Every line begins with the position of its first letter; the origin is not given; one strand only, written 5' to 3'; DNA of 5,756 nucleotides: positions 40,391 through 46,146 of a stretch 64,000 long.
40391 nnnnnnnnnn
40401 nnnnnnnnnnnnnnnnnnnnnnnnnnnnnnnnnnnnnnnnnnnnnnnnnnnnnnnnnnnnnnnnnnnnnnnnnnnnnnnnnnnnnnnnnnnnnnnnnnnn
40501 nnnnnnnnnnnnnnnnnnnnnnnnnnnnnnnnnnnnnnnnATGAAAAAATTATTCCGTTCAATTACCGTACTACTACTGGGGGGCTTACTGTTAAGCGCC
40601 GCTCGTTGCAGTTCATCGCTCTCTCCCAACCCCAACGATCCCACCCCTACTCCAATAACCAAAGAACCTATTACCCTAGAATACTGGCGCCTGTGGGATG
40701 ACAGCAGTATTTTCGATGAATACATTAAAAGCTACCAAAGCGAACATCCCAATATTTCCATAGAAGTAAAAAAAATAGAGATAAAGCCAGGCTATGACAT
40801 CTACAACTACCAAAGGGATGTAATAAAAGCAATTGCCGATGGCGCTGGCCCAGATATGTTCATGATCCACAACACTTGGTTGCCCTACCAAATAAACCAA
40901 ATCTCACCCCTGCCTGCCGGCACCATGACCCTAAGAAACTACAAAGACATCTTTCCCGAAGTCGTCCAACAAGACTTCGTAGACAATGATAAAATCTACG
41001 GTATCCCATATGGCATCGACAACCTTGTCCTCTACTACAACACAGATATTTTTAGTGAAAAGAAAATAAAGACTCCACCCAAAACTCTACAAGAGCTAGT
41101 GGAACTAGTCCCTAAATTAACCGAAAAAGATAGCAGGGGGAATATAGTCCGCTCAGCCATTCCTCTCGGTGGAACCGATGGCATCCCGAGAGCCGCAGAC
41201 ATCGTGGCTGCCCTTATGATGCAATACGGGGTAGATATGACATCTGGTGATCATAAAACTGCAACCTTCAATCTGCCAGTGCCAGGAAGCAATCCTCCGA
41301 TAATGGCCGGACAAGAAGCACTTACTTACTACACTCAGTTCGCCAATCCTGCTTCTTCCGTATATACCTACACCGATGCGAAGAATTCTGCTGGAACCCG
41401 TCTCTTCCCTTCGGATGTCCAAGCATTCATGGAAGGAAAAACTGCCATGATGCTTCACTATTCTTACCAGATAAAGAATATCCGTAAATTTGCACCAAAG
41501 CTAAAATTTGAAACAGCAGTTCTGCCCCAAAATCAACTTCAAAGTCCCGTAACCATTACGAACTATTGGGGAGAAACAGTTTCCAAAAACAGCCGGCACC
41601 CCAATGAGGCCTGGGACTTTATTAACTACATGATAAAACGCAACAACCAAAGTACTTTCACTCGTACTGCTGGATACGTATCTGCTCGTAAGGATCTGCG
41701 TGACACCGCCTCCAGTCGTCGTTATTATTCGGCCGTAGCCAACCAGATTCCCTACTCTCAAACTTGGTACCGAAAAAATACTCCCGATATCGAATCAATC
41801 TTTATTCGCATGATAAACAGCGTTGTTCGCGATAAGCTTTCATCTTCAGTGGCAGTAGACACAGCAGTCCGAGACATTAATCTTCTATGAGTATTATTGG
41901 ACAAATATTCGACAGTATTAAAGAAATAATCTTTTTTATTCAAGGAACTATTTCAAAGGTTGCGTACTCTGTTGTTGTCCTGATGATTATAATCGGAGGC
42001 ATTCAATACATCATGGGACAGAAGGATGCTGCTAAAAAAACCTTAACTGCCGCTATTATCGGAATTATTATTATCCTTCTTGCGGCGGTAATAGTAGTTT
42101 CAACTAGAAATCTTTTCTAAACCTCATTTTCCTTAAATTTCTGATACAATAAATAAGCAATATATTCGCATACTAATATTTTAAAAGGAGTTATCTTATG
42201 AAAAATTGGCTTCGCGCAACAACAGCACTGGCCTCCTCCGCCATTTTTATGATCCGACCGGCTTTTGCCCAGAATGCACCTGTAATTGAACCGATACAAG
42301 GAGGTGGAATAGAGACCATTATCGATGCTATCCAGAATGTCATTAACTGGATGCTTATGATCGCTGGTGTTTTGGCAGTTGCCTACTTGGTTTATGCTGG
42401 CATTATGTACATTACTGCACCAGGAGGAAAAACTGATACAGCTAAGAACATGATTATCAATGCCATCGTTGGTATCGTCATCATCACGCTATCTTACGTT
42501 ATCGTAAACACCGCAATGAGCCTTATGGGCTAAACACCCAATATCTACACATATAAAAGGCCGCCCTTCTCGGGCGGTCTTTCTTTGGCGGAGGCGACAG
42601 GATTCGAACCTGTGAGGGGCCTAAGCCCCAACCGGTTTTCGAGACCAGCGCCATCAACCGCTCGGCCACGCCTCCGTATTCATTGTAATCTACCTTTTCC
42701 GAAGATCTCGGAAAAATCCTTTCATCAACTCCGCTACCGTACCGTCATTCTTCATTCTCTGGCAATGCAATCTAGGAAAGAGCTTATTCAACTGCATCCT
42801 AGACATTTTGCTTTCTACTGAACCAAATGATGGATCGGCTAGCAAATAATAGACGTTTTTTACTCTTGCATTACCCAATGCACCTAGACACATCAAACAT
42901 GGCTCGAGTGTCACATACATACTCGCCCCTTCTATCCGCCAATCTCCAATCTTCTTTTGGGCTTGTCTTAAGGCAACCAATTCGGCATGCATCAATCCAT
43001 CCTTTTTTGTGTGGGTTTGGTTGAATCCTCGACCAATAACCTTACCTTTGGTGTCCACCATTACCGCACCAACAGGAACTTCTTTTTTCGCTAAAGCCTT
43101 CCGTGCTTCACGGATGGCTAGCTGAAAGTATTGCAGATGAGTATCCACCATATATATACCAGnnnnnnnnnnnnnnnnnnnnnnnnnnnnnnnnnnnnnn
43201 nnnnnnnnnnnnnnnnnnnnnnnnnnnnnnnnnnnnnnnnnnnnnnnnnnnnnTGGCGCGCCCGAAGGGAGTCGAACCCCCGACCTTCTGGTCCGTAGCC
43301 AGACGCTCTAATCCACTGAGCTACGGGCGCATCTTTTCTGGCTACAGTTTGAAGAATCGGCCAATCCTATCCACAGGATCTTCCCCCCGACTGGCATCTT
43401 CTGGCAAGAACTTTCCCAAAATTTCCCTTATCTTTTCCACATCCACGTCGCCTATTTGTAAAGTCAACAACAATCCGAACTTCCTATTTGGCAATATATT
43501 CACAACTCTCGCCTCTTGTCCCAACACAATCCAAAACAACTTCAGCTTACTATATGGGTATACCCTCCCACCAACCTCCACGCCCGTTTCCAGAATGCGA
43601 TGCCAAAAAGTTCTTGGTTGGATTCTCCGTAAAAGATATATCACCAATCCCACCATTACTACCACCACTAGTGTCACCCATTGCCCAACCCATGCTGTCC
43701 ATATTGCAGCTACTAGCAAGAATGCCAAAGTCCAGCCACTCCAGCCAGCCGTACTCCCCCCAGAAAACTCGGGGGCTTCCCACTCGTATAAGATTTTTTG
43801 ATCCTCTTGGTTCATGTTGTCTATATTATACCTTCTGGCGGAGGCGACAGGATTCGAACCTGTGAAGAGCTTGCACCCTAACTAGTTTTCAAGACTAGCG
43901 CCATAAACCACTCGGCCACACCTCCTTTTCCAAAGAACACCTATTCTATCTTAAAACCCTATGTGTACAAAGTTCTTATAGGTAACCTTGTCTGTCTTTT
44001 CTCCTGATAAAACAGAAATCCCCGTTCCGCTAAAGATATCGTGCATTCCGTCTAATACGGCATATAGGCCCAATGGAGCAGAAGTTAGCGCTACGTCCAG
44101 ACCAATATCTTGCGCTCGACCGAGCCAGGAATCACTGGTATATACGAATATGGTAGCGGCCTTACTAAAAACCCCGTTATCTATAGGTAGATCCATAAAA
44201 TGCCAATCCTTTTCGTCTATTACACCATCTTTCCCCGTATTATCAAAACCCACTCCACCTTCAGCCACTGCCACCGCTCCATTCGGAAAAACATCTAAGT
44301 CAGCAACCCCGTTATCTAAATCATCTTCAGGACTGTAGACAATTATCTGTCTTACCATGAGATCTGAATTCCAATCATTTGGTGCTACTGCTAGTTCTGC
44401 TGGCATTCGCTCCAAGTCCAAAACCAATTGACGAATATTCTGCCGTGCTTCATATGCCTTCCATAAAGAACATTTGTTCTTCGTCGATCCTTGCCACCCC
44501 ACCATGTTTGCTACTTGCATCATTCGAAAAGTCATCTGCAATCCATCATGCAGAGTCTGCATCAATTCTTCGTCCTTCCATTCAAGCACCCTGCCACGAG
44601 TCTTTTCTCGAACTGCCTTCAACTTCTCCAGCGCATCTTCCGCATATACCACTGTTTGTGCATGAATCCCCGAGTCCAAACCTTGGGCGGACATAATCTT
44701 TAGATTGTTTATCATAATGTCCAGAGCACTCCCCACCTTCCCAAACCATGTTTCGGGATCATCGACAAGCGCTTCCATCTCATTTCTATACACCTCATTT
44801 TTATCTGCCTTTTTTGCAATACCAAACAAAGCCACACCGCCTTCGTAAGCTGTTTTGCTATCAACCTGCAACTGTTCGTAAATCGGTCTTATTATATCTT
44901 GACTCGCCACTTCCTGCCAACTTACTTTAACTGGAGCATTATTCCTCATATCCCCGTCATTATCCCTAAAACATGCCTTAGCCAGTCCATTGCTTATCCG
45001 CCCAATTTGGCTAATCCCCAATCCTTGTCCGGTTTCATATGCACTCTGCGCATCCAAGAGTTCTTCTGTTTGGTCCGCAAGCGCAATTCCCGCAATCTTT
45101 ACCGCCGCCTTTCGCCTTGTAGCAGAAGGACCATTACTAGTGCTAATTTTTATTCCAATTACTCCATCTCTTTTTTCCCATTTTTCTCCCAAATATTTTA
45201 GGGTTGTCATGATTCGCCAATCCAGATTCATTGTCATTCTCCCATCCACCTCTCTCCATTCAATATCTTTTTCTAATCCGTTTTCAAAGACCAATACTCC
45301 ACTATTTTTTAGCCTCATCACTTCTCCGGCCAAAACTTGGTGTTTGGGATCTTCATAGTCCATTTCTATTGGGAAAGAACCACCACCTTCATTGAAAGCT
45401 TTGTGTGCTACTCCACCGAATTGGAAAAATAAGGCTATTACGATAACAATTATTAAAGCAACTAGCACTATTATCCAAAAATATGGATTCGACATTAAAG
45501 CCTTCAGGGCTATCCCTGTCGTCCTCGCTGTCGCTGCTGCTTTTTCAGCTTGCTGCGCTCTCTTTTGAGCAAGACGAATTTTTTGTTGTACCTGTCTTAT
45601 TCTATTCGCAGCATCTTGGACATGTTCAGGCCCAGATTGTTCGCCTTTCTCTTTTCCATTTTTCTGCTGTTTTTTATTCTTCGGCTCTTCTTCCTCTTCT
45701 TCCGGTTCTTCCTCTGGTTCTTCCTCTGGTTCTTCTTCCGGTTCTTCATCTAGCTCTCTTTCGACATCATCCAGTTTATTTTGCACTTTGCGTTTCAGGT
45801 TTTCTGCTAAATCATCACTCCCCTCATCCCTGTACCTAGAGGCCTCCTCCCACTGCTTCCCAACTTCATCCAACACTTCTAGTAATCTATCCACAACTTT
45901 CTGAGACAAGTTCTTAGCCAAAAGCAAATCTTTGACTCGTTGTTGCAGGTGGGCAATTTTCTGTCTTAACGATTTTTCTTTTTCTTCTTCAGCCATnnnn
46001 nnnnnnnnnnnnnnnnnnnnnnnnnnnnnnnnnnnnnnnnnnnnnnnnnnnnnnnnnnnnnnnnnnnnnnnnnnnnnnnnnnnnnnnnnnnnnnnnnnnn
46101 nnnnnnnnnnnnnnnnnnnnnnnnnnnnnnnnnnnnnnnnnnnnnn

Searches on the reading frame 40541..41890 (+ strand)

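Call 20: search_protein_families(library=pfam, proteins=[window:40541-41890:+], max_evalue=0.001)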
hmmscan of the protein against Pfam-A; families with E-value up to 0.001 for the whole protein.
window:40541-41890:+ (449 aa): 3 families
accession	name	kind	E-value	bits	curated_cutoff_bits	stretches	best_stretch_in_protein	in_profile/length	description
PF13416.11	SBP_bac_8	-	1.2e-30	107.7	27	1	61-391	2-270/279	Bacterial extracellular solute-binding protein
PF01547.30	SBP_bac_1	-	7.1e-27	95.6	26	1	55-366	7-302/307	Bacterial extracellular solute-binding protein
PF13343.11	SBP_bac_6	-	0.00019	21.5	24.6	0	131-187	38-87/245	Bacterial extracellular solute-binding protein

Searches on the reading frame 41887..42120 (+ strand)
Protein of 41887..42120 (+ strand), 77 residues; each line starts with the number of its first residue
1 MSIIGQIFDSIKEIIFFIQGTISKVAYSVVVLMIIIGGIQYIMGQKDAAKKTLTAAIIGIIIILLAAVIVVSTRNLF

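Call 93: search_protein_families(library=pfam, proteins=[window:41887-42120:+], max_evalue=0.1)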
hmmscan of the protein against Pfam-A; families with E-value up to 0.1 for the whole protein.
window:41887-42120:+ (77 aa): 5 families
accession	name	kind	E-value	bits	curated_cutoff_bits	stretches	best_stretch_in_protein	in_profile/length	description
PF18895.5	T4SS_pilin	-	3.6e-05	24.2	26.6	1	9-70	3-68/71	Type IV secretion system pilin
PF04956.18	TrbC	-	5.1e-05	23.8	27.9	1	9-70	35-95/98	TrbC/VIRB2 pilin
PF19607.4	DUF6112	-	0.02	15.1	25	1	18-70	19-71/88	Family of unknown function (DUF6112)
PF14293.11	YWFCY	-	0.028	14.9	24.4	1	2-70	41-108/144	YWFCY protein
PF06800.18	Sugar_transport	-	0.068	13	26.3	1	29-71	238-278/280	Sugar transport protein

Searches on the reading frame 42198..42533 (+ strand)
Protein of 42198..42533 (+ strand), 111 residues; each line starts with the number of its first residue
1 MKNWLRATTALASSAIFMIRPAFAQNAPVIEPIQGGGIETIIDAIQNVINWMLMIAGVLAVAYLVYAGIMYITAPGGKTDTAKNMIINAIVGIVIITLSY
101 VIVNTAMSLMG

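Call 93: search_protein_families(library=pfam, proteins=[window:42198-42533:+], max_evalue=0.1)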
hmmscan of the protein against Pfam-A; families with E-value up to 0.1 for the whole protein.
window:42198-42533:+ (111 aa): 3 families
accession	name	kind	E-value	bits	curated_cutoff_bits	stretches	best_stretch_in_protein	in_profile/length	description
PF18895.5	T4SS_pilin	-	1.2e-08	35.3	26.6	1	40-105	4-70/71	Type IV secretion system pilin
PF04956.18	TrbC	-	1.4e-07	32.1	27.9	1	5-105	11-97/98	TrbC/VIRB2 pilin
PF24648.1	DUF7641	-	0.037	14.8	27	1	39-100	62-117/125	Domain of unknown function (DUF7641)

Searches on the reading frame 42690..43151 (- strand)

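Call 20: search_protein_families(library=pfam, proteins=[window:42690-43151:-], max_evalue=0.001)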
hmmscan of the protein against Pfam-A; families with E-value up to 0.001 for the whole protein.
window:42690-43151:- (153 aa): 3 families
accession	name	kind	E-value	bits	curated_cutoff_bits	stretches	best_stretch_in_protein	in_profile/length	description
PF14437.12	MafB19-deam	-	7.6e-38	130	27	1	5-151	3-142/142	MafB19-like deaminase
PF00383.29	dCMP_cyt_deam_1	-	1.2e-28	99.4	25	1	4-103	3-101/102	Cytidine and deoxycytidylate deaminase zinc-binding region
PF14439.12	Bd3614-deam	-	4.3e-08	33.6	38.5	1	22-119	5-105/113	Bd3614-like deaminase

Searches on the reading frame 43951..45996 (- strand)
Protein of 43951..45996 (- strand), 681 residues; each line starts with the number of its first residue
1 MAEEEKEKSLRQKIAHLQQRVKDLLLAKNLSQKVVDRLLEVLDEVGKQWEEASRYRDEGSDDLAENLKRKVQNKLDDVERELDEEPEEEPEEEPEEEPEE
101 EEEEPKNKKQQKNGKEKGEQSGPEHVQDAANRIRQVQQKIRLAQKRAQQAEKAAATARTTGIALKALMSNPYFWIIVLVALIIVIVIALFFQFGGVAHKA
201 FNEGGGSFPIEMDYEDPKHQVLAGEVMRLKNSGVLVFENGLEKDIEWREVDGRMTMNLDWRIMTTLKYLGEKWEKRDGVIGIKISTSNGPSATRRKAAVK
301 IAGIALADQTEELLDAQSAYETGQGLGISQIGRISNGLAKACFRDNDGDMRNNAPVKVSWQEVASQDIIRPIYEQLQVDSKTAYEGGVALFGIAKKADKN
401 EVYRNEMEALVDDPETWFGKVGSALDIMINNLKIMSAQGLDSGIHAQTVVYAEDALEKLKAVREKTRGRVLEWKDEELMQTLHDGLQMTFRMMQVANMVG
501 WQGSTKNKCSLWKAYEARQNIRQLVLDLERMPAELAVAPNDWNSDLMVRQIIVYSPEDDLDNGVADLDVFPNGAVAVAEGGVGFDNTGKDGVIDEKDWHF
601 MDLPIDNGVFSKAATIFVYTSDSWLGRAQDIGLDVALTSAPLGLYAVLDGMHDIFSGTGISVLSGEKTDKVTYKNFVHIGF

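Call 5: search_protein_families(library=pfam, proteins=[window:43951-45996:-], max_evalue=0.01)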
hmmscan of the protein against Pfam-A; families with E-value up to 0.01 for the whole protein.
window:43951-45996:- (681 aa): 1 family
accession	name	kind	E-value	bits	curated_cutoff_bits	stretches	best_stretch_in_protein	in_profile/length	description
PF22251.1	PFF1_TM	-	0.0004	20.4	32.3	1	66-202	123-261/300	Vacuolar membrane protease, transmembrane domain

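Call 6: search_protein_families(library=ncbifam, proteins=[window:43951-45996:-], max_evalue=0.1)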
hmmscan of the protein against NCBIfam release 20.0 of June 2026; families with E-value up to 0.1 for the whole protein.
window:43951-45996:- (681 aa): 4 families
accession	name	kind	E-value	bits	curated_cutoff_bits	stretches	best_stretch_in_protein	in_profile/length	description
NF038246.1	bile_salt_MFS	equivalog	0.0063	15.4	400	1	137-188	193-244/408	conjugated bile salt MFS transporter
NF050100.1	SepX_GlpR_3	exception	0.012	15.5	150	1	77-157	32-113/209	divisome protein SepX/GlpR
TIGR00437.1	feoB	equivalog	0.023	13.4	315.65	1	65-202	144-280/594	ferrous iron transport protein B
TIGR01477.1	RIFIN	paralog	0.074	12.8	176.95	0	118-187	259-327/356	variant surface antigen, rifin family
